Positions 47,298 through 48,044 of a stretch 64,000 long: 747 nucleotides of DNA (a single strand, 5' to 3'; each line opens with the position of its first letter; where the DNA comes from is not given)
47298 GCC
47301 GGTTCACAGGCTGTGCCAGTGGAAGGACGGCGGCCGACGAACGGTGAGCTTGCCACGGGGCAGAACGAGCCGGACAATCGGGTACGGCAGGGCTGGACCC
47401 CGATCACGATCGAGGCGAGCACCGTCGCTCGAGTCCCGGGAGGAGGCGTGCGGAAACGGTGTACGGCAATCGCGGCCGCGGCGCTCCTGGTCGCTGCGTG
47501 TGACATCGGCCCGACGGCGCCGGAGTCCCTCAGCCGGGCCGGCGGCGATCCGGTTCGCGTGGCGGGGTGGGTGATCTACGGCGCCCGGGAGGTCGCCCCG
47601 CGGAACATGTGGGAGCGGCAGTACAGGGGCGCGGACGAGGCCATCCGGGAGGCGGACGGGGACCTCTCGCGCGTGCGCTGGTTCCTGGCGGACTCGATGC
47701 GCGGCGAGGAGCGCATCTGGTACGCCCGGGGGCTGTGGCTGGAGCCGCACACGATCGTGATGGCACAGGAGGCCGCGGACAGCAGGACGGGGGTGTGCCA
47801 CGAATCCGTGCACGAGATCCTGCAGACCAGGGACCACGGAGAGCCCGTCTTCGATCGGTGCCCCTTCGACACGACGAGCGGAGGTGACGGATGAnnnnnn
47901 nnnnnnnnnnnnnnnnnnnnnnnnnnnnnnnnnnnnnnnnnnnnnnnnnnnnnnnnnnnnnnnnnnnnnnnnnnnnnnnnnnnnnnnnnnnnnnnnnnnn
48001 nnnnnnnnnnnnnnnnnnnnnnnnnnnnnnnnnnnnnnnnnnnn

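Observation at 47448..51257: Photosensory c-di-GMP module: HExxH lipoprotein, FMN reductase, heme oxygenase and bacteriophytochrome-GGDEF chained by start/stop overlaps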

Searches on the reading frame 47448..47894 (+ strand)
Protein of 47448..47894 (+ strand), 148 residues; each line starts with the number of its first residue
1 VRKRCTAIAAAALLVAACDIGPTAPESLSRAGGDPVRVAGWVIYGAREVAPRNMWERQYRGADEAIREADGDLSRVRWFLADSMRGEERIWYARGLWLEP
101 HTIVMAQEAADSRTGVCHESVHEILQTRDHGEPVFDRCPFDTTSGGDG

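Call 3: search_protein_families(library=pfam, proteins=[window:47448-47894:+], max_evalue=0.01)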
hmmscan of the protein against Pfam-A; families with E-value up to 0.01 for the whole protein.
window:47448-47894:+ (148 aa): 0 families

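Call 5: find_homologous_proteins(query=window:47448-47894:+, max_evalue=0.001)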
Query window:47448-47894:+ (148 aa): 10 proteins with E <= 0.001 among 202 candidates.
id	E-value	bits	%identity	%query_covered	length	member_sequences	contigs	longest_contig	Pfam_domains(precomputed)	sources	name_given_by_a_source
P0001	3.7e-88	311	92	100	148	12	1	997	-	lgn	-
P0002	4.0e-70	253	74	100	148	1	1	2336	-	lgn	-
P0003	1.0e-68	248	74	99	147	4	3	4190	-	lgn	-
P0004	2.0e-65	238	73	99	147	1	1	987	-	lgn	-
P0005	2.0e-65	237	73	96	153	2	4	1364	-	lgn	-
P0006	8.7e-65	235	71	88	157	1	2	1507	-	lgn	-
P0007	3.3e-63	230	70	89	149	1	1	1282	-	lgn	-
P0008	5.5e-62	226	68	99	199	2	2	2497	-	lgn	-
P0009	3.9e-56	207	64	95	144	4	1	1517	-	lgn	-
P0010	1.9e-45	173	55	93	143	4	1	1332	-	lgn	-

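Call 6: search_protein_families(library=ncbifam, proteins=[window:47448-47894:+], max_evalue=0.01)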
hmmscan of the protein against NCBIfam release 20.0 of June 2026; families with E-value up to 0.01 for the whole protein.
window:47448-47894:+ (148 aa): 0 families

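Call 8: find_encoding_contigs(protein=P0003, flank=5000, max_places=4)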
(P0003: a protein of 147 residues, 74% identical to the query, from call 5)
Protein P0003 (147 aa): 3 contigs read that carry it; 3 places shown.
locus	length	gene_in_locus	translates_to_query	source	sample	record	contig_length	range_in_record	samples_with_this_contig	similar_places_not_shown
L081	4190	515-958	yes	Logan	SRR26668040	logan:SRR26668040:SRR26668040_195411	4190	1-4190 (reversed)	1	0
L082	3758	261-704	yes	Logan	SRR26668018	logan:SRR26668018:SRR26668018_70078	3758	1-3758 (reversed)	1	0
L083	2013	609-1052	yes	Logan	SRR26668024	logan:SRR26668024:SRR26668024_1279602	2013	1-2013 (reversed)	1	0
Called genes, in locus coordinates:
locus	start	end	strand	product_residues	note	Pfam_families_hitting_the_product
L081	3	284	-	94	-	?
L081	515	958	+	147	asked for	-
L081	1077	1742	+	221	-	PF01126:Heme_oxygenase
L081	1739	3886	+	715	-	PF08446:PAS_2, PF01590:GAF, PF00360:PHY, PF00990:GGDEF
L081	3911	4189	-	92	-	?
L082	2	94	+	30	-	?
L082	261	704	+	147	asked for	-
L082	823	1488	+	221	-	PF01126:Heme_oxygenase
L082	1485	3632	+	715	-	PF08446:PAS_2, PF01590:GAF, PF00360:PHY, PF00990:GGDEF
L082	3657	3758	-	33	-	?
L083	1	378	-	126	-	?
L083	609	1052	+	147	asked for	-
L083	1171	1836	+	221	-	PF01126:Heme_oxygenase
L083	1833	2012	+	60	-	?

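Call 10: find_encoding_contigs(protein=P0008, flank=5000, max_places=3)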
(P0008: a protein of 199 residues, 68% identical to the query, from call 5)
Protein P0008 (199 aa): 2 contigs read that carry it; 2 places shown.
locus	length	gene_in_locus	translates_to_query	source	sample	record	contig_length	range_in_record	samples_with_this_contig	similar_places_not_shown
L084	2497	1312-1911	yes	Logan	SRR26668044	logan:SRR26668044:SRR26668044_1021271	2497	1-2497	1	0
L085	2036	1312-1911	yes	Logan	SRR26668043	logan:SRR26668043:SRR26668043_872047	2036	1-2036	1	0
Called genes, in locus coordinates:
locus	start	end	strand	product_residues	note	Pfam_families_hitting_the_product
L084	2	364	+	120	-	?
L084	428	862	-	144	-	-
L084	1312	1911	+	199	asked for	-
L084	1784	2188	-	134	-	PF00903:Glyoxalase, PF18029:Glyoxalase_6 (weak)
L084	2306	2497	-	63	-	?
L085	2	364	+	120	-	?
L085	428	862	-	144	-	-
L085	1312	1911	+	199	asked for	-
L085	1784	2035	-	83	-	?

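Call 11: find_encoding_contigs(protein=P0002, flank=5000, max_places=3)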
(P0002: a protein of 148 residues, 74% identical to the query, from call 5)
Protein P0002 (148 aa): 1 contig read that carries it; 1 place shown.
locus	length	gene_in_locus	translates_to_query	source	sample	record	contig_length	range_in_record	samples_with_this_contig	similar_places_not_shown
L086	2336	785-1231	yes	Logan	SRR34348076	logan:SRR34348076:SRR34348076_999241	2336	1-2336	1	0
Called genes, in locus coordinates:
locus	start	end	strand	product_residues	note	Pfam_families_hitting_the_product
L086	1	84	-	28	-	?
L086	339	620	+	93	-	-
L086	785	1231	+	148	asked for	-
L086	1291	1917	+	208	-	PF01126:Heme_oxygenase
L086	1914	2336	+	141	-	?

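Call 12: find_encoding_contigs(protein=P0010, flank=5000, max_places=3)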
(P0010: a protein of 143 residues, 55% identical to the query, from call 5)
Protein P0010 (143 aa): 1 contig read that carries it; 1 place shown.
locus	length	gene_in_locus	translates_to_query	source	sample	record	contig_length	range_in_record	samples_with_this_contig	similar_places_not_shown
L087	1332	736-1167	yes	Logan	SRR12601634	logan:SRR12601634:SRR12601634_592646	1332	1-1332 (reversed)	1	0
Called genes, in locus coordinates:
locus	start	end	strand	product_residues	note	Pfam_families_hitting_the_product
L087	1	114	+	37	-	?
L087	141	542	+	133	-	PF00903:Glyoxalase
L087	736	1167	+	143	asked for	-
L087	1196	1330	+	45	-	?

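Call 27: predict_structure(alignment_id=A1)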
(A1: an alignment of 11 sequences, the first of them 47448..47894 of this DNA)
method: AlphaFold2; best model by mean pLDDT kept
length: 148 residues; sequences in the alignment: 11
mean_pLDDT: 39.3   pTM: 0.26
mean pLDDT of the five models: 39.3, 38.6, 37.6, 37.4, 36.4
residues with pLDDT >= 90: 0; 70-90: 3; 50-70: 29; < 50: 116
segments of 3 or more residues with pLDDT < 50: 17-19, 22-29, 31-52, 69-148
pLDDT, mean of each block of 10 residues (from residue 1): 65 54 46 36 32 51 52 36 30 26 31 32 37 31 29
secondary structure, 60 per line:
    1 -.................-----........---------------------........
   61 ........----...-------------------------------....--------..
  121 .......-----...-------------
elements in order: H2-18 H24-31 H53-68 H107-110 H119-127

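Call 46: find_encoding_contigs(protein=P0009, flank=3000, max_places=2)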
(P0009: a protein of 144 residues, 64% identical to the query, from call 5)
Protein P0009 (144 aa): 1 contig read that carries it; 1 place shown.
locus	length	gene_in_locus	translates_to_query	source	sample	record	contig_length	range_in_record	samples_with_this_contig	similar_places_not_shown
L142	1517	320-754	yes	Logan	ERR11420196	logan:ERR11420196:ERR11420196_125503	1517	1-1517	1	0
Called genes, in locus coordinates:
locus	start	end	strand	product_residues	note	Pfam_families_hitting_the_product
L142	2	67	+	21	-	?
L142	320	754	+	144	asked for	-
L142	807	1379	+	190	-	PF02525:Flavodoxin_2, PF03358:FMN_red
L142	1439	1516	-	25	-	?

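Call 47: find_encoding_contigs(protein=P0007, flank=3000, max_places=2)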
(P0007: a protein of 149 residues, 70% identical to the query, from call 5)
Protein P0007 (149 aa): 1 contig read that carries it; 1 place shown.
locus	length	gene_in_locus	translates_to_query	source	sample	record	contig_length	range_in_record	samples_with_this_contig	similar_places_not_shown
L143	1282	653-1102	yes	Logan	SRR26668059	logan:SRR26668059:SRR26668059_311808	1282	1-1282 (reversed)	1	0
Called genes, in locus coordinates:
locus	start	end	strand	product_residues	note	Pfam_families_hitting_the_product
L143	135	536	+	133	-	-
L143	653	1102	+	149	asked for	-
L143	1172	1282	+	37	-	?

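Call 51: search_protein_families(library=pfam, alignment_id=A1, max_evalue=10)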
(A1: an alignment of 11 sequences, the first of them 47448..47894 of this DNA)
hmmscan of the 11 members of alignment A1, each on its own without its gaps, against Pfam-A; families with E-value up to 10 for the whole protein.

A. member 1, window:47448-47894:+ (148 aa): 0 families

B. families by the number of members that match (of 11 scanned): 3 families
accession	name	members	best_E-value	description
PF20101.4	DUF6491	2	0.059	Family of unknown function (DUF6491)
PF00862.26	GT-B_Sucrose_synth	1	0.085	Sucrose synthase first GT-B domain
PF10650.14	zf-C3H1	1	0.63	Putative zinc-finger domain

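Call 52: search_protein_representatives(alignment_id=A1)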
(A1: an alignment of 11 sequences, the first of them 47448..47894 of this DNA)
Query: 11 sequences, 148 profile positions. Proteins with E-value up to 0.001 (for the whole library): 155; up to 1e-10: 9; up to 1e-30: 3. The best 150 are listed.
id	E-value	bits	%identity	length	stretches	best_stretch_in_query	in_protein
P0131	1.6e-42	161.4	-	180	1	11-141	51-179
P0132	1.1e-38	148.9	-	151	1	8-138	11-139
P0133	1.9e-34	135.2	-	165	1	8-140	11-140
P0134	8.1e-23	97.4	-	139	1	5-138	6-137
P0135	2.1e-19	86.4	-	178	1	4-140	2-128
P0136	7.4e-17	78.1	-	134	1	40-138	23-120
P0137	3.4e-15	72.7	-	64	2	114-148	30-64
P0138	5.7e-13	65.5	-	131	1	9-143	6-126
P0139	1.5e-11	60.9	-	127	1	40-138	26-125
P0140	4.0e-10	56.2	-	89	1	54-138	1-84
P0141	8.1e-10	55.2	-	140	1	43-138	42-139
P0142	1.1e-09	54.8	-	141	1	47-141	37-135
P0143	2.1e-09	53.9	-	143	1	41-139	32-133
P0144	3.8e-09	53.1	-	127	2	70-140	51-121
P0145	3.9e-09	53.0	-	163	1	42-133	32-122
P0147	1.1e-08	51.6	-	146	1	69-139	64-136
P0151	3.1e-08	50.1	-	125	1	62-138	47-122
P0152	3.2e-08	50.1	-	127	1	67-140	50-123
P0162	1.4e-07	47.9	-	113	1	45-138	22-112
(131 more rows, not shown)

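Call 56: list_cluster_members(proteins=[P0139, P0141, P0147, P0151, P0132, P0134, P0152, P0162])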
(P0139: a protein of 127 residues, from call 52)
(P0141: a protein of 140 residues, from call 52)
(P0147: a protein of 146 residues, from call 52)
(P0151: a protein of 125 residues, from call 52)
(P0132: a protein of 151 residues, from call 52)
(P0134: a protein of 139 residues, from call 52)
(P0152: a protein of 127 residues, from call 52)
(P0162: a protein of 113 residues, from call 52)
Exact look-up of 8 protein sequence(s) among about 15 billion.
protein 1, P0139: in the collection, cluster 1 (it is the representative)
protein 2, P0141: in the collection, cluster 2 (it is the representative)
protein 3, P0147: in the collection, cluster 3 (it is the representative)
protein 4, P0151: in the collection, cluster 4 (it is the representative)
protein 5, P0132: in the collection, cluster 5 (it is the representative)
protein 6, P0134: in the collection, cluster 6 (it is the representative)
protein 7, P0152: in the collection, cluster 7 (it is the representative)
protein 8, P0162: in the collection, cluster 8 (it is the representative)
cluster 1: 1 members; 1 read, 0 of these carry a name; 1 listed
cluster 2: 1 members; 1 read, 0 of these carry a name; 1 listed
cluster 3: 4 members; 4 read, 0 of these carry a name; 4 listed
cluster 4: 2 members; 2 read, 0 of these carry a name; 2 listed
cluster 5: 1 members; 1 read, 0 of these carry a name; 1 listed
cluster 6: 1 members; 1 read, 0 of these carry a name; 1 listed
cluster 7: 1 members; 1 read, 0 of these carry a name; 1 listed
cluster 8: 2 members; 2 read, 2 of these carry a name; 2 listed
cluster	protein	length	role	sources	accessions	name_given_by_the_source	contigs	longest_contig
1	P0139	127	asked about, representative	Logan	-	-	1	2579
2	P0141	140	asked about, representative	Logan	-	-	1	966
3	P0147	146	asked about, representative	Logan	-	-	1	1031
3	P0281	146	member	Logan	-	-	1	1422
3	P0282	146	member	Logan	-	-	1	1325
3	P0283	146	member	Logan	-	-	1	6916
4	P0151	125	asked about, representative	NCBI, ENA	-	-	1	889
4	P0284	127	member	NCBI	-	-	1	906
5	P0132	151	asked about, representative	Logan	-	-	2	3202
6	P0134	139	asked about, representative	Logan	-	-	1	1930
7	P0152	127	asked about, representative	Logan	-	-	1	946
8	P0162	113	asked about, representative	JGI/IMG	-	hypothetical protein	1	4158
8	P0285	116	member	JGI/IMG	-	hypothetical protein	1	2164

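Call 57: find_encoding_contigs(protein=P0132, flank=4000, max_places=2)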
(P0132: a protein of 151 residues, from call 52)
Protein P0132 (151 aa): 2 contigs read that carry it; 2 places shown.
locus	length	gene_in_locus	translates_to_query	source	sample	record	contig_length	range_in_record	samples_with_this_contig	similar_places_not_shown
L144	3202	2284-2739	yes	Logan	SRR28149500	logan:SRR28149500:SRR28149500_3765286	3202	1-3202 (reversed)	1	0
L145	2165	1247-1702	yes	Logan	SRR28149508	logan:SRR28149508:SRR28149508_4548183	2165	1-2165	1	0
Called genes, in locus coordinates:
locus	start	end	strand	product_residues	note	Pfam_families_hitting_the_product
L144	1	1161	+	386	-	?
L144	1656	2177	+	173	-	-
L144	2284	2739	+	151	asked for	-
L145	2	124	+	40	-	?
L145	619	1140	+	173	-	-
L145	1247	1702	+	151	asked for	-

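Call 61: predict_structure(alignment_id=A3)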
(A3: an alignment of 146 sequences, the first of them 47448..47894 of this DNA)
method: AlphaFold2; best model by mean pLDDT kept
length: 148 residues; sequences in the alignment: 146
mean_pLDDT: 92.1   pTM: 0.82
mean pLDDT of the five models: 92.1, 91.7, 91.3, 90.0, 88.7
residues with pLDDT >= 90: 113; 70-90: 28; 50-70: 4; < 50: 3
segments of 3 or more residues with pLDDT < 50: 146-148
pLDDT, mean of each block of 10 residues (from residue 1): 88 82 92 94 98 97 91 98 95 96 98 98 97 95 58
secondary structure, 60 per line:
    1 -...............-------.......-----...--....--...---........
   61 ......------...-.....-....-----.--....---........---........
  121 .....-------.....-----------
elements in order: H2-16 H24-30 E36-38 E41-44 E47-49 H53-66 E77-81 E83-86 E95-98 E102-106 H113-125 H133-137

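Call 68: find_homologous_proteins(query=A3, max_evalue=0.001)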
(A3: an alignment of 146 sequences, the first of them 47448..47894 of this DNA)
Query A3 (146 sequences) (148 aa, profile of the alignment): 41 proteins with E <= 0.001 among 4842 candidates.
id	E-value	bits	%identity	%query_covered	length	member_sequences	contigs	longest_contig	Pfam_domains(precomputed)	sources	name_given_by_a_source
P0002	6.6e-36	141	74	100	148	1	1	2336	-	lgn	-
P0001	1.3e-35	140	92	100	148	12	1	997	-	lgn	-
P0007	3.3e-35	139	70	89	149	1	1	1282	-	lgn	-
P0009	8.0e-35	138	64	95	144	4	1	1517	-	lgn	-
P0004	1.2e-34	137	73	99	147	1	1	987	-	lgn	-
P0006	2.2e-34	136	71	88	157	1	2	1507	-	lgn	-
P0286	7.8e-34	134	38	51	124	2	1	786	-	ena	-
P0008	9.4e-34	134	68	99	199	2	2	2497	-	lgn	-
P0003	2.8e-33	133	74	99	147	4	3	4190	-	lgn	-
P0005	5.1e-33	132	73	96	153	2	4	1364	-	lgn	-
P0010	2.7e-32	129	55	93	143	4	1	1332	-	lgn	-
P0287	6.0e-32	128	28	93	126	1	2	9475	-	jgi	jgi:hypothetical protein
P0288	7.4e-32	128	38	47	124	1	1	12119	-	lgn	-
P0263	7.7e-32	128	36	48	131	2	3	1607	-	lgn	-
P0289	3.6e-31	126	36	45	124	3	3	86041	-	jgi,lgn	-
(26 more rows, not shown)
